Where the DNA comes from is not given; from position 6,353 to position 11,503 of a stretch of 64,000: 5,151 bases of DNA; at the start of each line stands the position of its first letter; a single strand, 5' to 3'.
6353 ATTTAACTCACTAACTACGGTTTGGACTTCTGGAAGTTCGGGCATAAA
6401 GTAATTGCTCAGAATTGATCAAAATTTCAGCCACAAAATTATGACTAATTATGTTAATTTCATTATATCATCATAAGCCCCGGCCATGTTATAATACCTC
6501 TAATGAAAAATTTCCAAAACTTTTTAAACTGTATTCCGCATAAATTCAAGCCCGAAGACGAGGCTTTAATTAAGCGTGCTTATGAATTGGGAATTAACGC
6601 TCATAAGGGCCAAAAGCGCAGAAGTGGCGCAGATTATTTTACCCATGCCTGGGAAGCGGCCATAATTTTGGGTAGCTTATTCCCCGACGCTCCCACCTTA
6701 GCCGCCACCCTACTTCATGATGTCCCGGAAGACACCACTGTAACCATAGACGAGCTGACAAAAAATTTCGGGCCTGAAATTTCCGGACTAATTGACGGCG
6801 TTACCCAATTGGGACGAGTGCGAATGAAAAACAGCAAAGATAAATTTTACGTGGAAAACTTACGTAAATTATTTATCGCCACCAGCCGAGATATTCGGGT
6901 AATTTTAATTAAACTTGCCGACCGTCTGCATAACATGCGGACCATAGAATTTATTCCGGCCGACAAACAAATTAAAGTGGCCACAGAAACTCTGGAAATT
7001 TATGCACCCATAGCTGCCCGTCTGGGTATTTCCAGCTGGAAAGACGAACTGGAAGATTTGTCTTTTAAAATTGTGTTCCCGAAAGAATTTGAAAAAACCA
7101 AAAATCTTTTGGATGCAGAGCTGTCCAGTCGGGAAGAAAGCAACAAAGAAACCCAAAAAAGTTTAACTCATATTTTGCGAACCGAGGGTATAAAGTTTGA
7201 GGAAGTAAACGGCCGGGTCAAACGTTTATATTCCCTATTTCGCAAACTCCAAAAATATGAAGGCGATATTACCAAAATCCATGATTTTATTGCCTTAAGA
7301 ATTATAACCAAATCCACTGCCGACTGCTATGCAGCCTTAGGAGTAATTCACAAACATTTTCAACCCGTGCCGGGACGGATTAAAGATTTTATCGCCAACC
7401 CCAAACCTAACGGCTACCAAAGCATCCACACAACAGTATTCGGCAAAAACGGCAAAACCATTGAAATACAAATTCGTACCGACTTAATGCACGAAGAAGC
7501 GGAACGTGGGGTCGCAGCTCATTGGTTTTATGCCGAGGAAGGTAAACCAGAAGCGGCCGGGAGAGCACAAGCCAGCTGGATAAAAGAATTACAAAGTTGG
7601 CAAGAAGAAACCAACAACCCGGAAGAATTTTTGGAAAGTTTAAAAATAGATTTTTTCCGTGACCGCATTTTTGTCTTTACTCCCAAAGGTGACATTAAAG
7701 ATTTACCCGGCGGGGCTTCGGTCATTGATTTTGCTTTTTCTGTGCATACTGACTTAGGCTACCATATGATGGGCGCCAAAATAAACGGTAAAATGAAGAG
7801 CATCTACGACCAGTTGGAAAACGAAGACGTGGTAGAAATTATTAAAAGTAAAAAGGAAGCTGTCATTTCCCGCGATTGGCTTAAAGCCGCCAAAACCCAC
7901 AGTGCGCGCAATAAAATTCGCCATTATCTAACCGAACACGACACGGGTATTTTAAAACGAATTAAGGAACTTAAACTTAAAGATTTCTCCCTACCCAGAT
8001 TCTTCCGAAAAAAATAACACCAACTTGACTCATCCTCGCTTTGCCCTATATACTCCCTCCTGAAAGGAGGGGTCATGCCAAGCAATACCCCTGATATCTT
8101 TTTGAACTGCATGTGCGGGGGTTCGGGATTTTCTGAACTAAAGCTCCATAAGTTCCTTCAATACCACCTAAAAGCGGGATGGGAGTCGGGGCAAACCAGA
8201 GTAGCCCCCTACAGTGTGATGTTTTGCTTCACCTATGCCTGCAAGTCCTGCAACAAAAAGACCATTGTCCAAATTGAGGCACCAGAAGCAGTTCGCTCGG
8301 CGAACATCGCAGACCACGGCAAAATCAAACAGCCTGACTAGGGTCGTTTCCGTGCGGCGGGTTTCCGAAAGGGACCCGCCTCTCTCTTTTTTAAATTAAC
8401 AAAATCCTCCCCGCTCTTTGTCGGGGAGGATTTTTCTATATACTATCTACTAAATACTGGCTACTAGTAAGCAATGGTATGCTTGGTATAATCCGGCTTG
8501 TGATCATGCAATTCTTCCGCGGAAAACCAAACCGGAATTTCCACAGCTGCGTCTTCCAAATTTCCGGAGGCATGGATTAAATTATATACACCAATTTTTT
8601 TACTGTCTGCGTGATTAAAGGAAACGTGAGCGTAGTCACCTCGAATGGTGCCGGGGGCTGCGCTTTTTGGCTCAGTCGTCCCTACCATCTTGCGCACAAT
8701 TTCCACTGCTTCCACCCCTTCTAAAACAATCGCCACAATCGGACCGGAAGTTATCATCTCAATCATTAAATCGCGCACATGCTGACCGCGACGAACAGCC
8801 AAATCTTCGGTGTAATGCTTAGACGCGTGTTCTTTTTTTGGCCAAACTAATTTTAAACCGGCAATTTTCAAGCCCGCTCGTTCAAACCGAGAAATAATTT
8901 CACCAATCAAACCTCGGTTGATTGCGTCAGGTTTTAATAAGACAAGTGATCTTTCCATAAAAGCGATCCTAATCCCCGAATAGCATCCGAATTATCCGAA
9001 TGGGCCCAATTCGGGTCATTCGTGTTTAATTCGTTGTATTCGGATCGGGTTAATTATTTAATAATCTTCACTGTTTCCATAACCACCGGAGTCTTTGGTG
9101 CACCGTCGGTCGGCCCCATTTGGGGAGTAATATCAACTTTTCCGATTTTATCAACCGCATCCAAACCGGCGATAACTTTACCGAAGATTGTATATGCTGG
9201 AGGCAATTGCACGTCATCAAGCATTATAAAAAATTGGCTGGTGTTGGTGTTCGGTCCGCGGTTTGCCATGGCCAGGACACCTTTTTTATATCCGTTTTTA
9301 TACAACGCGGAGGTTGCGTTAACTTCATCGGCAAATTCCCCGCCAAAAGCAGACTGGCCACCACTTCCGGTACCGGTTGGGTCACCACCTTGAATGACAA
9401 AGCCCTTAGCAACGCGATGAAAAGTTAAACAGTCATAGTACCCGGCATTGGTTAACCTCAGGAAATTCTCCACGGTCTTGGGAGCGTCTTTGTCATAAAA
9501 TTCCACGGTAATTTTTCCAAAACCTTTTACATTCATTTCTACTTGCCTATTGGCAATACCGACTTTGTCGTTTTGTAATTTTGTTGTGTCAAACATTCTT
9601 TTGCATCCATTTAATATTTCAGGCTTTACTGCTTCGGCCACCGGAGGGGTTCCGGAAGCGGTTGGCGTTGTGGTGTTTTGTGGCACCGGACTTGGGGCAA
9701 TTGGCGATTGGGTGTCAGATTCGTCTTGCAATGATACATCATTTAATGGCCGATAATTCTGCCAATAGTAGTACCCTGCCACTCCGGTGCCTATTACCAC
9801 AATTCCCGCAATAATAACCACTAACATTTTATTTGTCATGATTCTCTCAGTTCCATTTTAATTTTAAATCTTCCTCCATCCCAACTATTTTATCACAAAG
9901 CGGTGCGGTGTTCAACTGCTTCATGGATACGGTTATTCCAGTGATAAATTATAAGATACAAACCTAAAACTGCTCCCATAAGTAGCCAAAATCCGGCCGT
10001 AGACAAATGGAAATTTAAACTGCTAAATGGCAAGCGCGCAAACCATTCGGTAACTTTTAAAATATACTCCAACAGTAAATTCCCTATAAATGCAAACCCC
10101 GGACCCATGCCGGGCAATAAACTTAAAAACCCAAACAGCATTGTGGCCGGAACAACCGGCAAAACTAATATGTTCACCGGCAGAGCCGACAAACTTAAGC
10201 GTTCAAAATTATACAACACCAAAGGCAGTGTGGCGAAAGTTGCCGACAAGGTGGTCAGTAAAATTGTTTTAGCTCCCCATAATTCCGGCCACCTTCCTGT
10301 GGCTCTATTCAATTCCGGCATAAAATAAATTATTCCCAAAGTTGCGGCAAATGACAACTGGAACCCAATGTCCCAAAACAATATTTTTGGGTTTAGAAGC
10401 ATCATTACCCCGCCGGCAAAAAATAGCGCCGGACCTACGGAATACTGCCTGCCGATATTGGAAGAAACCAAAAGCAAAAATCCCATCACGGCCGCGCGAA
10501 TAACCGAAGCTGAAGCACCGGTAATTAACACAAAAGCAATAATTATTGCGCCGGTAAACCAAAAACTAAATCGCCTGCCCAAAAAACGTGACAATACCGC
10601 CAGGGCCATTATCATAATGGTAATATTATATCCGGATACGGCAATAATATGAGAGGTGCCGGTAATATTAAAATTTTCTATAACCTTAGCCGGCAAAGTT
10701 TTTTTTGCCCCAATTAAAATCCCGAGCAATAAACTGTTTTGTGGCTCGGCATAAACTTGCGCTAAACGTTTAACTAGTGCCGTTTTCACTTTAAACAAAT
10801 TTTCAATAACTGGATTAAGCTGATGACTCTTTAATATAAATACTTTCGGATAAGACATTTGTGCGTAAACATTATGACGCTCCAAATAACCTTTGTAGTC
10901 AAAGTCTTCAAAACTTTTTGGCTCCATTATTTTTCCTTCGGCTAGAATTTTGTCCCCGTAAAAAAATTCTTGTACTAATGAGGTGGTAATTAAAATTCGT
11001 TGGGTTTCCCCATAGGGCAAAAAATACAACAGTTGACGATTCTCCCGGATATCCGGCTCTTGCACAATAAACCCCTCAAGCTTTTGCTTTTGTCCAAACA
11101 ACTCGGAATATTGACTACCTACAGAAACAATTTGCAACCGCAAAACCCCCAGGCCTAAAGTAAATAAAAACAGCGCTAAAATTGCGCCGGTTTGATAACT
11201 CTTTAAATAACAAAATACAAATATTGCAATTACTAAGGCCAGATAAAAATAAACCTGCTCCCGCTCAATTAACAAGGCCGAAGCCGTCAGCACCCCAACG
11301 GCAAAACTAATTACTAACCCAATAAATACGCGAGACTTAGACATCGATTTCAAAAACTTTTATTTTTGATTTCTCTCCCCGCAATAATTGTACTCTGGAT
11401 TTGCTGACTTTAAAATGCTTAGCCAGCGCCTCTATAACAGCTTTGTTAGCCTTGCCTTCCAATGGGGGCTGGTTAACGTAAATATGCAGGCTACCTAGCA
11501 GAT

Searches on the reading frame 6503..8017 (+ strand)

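Call 73: search_protein_families(library=pfam, proteins=[window:6503-8017:+], max_evalue=0.001)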
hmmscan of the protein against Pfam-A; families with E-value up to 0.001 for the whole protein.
window:6503-8017:+ (504 aa): 4 families
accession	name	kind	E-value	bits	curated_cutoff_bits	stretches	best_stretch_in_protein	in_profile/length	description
PF13328.12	HD_4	-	1.2e-43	149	27.2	1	26-176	1-155/156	HD domain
PF04607.23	RelA_SpoT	-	3.4e-38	130.8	27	1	237-347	1-112/113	Region found in RelA / SpoT proteins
PF02824.27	TGS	-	1.5e-19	70.2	22.2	1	389-448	1-60/60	TGS domain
PF01966.28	HD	-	8.9e-08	32.9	22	1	45-145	1-116/116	HD domain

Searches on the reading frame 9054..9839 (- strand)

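Call 73: search_protein_families(library=pfam, proteins=[window:9054-9839:-], max_evalue=0.001)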
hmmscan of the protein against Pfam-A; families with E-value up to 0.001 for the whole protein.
window:9054-9839:- (261 aa): 1 family
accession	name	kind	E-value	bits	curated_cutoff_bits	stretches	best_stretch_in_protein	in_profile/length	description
PF00160.26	Pro_isomerase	-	9.2e-42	143.4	21.7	1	100-258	2-158/159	Cyclophilin type peptidyl-prolyl cis-trans isomerase/CLD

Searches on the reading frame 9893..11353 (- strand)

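Call 73: search_protein_families(library=pfam, proteins=[window:9893-11353:-], max_evalue=0.001)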
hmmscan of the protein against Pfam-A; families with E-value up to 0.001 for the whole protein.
window:9893-11353:- (486 aa): 2 families
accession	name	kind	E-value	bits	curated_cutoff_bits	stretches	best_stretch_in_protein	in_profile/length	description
PF03772.21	Competence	-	4.1e-50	171.1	23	1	213-473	2-268/270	Competence protein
PF13567.11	DUF4131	-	1.5e-14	54.5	31.6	1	37-170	10-161/165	Domain of unknown function (DUF4131)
